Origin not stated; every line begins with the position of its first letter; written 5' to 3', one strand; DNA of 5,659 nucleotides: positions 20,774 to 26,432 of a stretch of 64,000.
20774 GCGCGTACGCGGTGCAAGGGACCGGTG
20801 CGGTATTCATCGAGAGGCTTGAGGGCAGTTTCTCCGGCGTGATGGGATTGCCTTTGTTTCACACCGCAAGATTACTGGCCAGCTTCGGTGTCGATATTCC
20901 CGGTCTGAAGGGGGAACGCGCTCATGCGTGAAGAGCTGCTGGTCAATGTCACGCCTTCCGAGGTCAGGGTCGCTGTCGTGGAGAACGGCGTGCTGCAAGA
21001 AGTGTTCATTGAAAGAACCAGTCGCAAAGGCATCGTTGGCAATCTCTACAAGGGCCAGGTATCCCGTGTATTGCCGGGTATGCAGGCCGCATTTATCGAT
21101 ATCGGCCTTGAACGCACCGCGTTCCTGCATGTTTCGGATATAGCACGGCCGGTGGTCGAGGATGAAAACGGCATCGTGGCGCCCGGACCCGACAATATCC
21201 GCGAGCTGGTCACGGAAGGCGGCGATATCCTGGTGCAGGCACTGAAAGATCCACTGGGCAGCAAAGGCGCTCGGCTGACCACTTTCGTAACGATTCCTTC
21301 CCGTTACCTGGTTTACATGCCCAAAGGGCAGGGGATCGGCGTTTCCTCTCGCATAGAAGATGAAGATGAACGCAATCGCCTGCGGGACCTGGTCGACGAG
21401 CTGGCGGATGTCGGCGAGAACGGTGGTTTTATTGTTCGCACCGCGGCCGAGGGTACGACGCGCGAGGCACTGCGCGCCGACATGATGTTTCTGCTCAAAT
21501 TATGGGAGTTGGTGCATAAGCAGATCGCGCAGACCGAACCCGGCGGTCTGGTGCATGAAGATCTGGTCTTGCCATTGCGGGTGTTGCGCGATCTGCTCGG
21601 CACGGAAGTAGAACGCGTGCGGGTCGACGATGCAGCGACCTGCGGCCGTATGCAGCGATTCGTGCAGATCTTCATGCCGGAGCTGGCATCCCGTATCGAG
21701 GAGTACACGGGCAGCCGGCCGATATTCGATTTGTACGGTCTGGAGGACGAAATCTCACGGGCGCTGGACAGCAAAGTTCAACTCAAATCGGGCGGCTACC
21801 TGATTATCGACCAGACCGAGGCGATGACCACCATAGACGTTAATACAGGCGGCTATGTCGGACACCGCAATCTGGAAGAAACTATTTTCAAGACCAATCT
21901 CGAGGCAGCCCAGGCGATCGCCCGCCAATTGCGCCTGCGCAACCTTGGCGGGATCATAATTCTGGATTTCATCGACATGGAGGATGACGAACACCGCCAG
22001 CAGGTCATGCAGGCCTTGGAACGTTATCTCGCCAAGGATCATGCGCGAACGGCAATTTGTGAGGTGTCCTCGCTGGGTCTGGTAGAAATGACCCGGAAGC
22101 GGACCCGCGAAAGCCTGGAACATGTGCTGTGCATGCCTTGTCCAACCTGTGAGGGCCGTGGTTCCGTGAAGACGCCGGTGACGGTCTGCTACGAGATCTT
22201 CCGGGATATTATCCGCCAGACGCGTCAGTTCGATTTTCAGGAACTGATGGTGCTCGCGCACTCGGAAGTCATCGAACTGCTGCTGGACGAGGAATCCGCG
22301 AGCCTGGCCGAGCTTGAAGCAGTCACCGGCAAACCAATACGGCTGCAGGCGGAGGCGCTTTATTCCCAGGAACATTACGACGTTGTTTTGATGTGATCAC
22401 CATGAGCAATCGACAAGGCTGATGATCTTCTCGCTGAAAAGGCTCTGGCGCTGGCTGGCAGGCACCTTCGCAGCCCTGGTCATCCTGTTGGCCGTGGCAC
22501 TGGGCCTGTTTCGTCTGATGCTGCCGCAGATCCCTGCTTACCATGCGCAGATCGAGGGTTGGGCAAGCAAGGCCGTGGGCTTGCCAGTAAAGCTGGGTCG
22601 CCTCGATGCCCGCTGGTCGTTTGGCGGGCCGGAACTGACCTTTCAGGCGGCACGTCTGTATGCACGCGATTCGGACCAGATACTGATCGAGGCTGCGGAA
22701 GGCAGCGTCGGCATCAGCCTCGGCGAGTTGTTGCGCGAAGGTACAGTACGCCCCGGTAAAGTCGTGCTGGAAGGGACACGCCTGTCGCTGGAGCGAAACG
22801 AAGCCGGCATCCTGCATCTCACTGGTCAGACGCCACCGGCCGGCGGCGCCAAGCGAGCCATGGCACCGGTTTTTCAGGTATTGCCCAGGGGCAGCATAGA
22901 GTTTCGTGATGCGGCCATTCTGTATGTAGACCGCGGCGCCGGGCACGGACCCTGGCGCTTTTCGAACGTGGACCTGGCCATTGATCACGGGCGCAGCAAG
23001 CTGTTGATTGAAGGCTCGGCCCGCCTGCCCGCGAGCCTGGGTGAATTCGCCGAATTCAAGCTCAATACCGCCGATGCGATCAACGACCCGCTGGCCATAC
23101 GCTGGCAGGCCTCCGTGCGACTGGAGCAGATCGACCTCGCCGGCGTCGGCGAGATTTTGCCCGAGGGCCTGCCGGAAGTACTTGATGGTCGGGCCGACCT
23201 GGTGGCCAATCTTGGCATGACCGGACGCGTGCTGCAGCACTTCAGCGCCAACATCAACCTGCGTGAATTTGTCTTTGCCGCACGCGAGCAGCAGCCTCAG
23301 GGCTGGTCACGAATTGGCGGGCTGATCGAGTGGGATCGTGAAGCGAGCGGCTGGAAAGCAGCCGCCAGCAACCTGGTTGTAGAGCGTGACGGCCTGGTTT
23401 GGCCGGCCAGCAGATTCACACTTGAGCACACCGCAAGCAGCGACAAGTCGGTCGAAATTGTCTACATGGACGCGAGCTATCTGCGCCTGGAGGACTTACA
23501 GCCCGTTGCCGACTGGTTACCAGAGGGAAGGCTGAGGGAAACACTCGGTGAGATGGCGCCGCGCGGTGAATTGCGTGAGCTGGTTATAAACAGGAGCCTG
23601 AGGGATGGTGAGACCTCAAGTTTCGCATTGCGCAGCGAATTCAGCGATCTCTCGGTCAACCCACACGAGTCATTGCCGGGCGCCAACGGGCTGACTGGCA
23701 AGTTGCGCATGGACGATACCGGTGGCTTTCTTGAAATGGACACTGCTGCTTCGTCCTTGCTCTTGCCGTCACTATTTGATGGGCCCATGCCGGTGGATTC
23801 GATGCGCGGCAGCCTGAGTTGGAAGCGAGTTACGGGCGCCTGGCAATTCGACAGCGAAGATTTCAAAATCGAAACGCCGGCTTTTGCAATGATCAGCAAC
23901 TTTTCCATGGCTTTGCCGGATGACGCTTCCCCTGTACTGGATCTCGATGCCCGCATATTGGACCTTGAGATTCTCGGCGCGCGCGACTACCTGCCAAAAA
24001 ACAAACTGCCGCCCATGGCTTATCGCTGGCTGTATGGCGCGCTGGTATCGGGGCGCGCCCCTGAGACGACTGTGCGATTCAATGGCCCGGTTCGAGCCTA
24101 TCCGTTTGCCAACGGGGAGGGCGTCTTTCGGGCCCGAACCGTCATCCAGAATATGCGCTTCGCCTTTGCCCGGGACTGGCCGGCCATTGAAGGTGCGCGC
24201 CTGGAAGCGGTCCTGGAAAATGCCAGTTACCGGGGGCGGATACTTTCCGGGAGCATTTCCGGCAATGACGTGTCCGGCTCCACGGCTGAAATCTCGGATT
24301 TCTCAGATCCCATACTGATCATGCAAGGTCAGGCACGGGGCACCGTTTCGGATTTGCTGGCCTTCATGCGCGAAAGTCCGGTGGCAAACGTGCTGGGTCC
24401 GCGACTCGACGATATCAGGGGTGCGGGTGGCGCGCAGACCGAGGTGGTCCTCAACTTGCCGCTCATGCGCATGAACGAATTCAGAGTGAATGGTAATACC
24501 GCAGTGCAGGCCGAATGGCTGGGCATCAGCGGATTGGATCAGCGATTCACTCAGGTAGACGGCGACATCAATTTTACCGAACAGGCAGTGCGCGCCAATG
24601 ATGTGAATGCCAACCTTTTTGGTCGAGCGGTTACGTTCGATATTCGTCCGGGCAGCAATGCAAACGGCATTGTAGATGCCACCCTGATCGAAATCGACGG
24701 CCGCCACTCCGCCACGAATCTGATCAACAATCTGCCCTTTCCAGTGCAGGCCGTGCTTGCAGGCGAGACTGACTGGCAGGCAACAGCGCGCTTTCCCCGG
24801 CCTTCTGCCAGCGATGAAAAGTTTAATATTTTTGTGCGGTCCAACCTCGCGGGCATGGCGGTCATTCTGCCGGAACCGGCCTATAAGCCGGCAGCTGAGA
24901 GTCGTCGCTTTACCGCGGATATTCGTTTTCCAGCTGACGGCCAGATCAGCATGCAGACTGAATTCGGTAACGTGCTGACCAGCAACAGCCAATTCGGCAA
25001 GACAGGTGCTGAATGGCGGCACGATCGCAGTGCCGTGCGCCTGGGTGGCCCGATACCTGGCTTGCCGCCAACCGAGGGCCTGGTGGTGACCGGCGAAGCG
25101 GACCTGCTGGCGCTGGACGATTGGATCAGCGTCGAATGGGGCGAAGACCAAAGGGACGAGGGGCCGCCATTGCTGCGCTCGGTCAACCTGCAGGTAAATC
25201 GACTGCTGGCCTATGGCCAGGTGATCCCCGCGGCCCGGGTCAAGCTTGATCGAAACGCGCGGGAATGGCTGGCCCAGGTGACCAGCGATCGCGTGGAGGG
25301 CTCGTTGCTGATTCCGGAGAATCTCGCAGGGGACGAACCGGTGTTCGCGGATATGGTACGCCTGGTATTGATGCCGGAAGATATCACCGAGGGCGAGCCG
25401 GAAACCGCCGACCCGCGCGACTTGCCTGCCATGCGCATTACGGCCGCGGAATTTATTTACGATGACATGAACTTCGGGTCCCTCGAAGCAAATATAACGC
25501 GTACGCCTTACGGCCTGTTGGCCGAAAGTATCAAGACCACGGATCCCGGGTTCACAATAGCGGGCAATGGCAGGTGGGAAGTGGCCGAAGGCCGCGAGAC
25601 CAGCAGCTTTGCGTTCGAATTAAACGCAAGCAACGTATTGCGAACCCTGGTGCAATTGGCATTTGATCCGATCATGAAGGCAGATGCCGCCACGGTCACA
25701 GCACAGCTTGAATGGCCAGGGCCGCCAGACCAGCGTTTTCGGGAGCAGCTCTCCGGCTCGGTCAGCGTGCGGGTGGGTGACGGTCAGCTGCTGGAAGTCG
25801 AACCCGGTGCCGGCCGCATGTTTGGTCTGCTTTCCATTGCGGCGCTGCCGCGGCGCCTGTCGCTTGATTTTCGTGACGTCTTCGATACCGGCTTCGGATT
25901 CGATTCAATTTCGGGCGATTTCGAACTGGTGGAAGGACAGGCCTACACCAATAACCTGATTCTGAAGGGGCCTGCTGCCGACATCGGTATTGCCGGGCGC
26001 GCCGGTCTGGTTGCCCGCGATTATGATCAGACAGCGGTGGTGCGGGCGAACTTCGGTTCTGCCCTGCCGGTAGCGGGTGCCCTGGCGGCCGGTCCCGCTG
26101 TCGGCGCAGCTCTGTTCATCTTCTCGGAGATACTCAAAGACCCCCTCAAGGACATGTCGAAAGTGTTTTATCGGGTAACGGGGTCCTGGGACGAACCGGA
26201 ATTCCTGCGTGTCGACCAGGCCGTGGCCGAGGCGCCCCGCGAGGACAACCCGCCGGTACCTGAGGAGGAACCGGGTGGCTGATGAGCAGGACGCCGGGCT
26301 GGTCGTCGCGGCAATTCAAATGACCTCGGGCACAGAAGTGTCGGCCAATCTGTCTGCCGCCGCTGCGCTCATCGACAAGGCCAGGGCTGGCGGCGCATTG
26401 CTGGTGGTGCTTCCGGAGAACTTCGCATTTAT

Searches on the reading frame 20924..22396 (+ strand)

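Call 44: search_protein_families(library=pfam, proteins=[window:20924-22396:+], max_evalue=0.00001)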
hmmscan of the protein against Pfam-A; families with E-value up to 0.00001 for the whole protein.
window:20924-22396:+ (490 aa): 2 families
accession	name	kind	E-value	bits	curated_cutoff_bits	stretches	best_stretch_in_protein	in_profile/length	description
PF10150.14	RNase_E_G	-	3.1e-104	348.6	25.5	1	123-394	1-270/270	Ribonuclease E/G family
PF20833.2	RNase_E_G_Thio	-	4.9e-09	36.7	26.8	1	405-487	1-83/86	RNase E/G, Thioredoxin-like domain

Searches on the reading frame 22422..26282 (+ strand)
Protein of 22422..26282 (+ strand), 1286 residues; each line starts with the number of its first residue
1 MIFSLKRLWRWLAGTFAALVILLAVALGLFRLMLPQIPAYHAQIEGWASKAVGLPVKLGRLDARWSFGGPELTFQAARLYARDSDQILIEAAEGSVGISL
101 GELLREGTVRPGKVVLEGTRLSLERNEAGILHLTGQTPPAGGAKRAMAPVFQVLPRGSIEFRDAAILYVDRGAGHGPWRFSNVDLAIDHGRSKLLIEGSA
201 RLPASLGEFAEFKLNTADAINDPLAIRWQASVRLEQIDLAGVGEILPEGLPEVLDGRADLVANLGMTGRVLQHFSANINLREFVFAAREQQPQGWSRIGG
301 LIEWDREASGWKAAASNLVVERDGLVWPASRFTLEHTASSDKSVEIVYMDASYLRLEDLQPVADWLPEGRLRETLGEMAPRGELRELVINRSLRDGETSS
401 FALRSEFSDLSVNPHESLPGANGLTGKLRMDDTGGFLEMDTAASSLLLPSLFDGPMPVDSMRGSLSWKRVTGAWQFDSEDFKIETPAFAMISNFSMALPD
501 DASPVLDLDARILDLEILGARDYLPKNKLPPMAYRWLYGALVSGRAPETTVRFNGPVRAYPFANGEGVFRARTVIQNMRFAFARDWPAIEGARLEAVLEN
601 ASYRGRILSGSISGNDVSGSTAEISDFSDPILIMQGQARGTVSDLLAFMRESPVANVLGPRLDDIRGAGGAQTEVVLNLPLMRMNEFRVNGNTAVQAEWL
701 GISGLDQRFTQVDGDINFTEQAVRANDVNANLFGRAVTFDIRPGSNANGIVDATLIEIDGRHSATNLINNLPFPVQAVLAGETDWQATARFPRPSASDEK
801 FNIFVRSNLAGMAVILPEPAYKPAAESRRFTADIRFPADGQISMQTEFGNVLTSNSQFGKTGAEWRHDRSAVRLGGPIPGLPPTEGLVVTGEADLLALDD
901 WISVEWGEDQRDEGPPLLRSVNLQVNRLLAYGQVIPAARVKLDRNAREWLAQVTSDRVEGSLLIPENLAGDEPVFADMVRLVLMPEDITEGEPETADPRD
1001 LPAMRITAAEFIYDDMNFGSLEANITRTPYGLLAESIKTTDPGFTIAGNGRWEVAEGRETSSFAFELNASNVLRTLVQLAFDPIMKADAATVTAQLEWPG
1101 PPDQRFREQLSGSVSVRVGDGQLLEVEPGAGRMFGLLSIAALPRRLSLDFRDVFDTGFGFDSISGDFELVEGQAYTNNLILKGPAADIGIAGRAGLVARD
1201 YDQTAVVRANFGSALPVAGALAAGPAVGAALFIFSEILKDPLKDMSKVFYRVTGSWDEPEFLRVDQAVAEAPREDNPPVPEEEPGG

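Call 44: search_protein_families(library=pfam, proteins=[window:22422-26282:+], max_evalue=0.00001)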
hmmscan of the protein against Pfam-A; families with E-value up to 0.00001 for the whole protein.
window:22422-26282:+ (1286 aa): 1 family
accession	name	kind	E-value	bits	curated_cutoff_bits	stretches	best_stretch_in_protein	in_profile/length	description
PF13116.12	YhdP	-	5e-239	796.9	46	1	5-1260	4-1223/1224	YhdP protein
